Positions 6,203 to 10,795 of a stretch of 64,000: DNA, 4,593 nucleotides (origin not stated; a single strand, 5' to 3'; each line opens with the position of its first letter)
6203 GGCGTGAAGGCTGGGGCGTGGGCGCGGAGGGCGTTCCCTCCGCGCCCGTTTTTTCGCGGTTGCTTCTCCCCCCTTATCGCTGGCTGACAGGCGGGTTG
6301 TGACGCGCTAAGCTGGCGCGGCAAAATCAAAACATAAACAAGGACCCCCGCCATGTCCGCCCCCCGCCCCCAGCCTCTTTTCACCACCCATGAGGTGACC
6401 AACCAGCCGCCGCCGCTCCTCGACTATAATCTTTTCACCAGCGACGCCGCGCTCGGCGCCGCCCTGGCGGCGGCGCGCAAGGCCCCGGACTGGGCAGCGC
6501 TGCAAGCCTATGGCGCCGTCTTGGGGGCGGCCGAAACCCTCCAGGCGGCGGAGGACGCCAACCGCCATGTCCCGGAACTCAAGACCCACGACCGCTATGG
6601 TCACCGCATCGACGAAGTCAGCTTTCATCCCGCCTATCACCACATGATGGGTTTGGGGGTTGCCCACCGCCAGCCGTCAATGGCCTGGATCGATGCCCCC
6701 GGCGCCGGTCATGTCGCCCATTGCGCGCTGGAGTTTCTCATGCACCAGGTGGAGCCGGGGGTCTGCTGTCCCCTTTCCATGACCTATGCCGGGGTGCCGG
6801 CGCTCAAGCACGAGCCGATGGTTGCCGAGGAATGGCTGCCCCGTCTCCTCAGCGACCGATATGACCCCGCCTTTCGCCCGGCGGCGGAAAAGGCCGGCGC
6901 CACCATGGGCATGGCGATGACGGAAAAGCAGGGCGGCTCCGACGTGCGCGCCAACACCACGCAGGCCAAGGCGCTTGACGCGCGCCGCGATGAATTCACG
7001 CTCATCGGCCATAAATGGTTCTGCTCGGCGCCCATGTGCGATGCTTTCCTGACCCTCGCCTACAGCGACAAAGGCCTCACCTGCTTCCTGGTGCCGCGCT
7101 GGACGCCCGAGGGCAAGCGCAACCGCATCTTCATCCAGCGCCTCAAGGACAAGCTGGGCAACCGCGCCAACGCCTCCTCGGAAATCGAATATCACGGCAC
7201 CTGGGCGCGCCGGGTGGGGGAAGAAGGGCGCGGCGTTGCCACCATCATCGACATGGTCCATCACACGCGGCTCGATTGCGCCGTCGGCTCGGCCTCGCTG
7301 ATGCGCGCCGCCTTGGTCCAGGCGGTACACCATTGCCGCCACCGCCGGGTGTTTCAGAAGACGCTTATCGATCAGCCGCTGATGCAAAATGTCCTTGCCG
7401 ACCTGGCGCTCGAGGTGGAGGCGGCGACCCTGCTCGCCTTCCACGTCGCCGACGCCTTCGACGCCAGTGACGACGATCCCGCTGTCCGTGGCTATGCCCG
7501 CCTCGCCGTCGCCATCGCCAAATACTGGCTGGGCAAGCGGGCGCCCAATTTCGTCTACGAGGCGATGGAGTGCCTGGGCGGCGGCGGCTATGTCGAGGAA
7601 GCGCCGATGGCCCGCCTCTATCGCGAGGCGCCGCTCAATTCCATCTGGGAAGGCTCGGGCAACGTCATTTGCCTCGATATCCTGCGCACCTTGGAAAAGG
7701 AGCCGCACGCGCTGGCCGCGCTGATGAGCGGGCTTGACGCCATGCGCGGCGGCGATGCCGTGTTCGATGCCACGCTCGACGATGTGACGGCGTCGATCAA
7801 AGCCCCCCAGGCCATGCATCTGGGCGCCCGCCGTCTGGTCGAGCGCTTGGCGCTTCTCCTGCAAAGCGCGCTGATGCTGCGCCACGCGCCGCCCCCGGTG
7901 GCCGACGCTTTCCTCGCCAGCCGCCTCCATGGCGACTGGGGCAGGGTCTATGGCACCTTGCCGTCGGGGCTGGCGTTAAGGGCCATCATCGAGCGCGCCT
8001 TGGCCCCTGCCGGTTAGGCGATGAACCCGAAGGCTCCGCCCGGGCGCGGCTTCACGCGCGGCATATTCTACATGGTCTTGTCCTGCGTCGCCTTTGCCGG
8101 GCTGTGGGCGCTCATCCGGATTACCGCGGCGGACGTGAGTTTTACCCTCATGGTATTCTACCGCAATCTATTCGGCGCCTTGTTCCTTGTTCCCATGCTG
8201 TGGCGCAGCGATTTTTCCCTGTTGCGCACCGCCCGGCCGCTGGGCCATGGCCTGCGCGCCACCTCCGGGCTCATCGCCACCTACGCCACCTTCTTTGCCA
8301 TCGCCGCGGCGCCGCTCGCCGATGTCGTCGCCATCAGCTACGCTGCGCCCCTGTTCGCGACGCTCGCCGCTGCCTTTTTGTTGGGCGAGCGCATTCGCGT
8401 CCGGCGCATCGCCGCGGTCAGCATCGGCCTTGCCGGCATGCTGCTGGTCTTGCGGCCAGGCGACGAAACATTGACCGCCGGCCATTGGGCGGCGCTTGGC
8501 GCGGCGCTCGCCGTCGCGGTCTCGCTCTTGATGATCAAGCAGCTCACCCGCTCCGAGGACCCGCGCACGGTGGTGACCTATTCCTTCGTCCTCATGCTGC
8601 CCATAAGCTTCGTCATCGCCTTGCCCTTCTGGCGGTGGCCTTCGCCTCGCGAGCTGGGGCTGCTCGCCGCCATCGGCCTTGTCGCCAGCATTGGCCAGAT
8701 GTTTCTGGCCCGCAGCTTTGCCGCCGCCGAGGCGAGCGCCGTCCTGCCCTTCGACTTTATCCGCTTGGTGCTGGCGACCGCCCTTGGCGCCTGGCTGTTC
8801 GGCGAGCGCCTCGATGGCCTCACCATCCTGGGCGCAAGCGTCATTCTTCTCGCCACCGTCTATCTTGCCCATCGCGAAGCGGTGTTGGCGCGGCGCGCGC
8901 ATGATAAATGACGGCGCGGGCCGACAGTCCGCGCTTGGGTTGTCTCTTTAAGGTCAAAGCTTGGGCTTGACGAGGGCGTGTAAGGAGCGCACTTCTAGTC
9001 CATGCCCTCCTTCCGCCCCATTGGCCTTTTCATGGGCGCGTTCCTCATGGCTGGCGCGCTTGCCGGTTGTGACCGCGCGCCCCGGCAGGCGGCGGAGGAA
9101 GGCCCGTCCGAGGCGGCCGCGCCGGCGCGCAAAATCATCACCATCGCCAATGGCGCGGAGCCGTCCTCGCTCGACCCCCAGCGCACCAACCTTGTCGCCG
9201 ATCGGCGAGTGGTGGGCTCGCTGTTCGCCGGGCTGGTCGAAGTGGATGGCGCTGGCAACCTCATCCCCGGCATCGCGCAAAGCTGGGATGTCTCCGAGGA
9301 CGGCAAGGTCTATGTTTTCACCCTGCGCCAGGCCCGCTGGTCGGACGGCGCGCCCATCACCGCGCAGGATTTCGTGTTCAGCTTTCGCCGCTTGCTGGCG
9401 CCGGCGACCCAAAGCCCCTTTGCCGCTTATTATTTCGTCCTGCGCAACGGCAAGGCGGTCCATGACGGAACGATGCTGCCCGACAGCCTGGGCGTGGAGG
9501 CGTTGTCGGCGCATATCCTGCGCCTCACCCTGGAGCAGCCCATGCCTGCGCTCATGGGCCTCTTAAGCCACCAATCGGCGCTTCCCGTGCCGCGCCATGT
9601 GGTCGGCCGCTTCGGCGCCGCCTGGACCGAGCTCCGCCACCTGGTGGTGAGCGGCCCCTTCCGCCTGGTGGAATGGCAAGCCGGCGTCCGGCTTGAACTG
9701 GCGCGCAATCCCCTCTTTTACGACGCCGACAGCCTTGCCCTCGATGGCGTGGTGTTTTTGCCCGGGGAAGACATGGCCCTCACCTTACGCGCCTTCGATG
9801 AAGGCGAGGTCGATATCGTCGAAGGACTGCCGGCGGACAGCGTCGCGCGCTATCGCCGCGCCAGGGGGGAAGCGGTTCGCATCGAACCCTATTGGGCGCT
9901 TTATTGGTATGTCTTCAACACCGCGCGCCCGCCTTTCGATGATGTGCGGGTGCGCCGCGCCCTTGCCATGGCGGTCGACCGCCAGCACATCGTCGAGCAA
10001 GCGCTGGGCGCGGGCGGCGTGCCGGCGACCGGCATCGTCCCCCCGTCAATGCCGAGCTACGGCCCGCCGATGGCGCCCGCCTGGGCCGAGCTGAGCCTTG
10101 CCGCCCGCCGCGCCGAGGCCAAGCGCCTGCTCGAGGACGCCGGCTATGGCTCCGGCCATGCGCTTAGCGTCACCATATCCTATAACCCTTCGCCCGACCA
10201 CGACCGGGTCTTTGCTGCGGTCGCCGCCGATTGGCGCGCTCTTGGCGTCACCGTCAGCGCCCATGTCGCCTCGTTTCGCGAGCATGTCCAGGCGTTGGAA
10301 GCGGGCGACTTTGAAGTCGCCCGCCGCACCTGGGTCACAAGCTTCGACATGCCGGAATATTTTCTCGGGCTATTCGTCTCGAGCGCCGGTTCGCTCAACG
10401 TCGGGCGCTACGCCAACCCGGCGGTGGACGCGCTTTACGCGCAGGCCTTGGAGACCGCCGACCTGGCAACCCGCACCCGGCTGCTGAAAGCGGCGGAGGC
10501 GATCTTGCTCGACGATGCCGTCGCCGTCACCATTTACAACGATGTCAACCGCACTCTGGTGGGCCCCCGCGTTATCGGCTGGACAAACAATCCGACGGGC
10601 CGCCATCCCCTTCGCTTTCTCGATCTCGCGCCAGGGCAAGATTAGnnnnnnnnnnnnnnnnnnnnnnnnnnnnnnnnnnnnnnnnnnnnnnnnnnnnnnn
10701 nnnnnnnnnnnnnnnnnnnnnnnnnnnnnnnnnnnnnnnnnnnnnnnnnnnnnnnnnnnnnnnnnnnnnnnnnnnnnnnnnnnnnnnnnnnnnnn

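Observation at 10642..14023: HerA/FtsK-type ATPase translationally coupled to a 561-aa protein with no recognisable domain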

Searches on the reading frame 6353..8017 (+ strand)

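Call 58: search_protein_families(library=pfam, proteins=[window:6353-8017:+], max_evalue=0.00001)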
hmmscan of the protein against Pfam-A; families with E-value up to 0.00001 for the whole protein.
window:6353-8017:+ (554 aa): 4 families
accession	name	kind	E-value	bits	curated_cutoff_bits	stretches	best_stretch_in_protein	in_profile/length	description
PF18158.6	AidB_N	-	1.4e-56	191.3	22.9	1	17-172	1-156/156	Adaptive response protein AidB N-terminal domain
PF00441.29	Acyl-CoA_dh_1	-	5.5e-35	121.2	22.4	1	292-447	1-149/150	Acyl-CoA dehydrogenase, C-terminal domain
PF02770.24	Acyl-CoA_dh_M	-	1.7e-15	57.4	33.3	1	186-280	1-94/97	Acyl-CoA dehydrogenase, middle domain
PF08028.16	Acyl-CoA_dh_2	-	2.4e-12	47.7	22.7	1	310-426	7-123/134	Acyl-CoA dehydrogenase, C-terminal domain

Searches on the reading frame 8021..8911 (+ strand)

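Call 58: search_protein_families(library=pfam, proteins=[window:8021-8911:+], max_evalue=0.00001)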
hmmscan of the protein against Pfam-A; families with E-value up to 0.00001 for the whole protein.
window:8021-8911:+ (296 aa): 1 family
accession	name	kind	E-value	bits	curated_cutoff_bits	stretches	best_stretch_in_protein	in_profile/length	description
PF00892.27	EamA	-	1.4e-29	103.5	28.2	2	13-144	2-134/135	EamA-like transporter family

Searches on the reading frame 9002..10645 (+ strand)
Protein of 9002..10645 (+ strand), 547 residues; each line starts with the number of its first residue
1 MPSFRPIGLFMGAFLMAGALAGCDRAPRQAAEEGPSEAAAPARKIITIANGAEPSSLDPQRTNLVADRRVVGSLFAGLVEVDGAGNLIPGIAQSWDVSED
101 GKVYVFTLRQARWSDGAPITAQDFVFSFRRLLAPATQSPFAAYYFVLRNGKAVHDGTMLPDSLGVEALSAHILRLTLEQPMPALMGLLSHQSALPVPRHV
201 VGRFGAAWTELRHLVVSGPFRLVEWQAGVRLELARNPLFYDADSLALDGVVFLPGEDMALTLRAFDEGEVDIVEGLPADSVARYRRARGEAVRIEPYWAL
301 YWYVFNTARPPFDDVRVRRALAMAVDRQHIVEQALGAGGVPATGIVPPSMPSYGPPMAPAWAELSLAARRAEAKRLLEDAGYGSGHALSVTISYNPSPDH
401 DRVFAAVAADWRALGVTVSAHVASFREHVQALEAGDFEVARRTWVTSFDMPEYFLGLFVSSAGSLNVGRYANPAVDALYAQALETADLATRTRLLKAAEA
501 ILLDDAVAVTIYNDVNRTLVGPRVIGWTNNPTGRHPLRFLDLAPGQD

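Call 58: search_protein_families(library=pfam, proteins=[window:9002-10645:+], max_evalue=0.00001)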
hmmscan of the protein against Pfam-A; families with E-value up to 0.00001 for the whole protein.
window:9002-10645:+ (547 aa): 1 family
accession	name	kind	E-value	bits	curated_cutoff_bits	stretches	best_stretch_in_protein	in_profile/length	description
PF00496.27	SBP_bac_5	-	2.3e-87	293.9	32.4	1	87-464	2-366/368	Bacterial extracellular solute-binding proteins, family 5 Middle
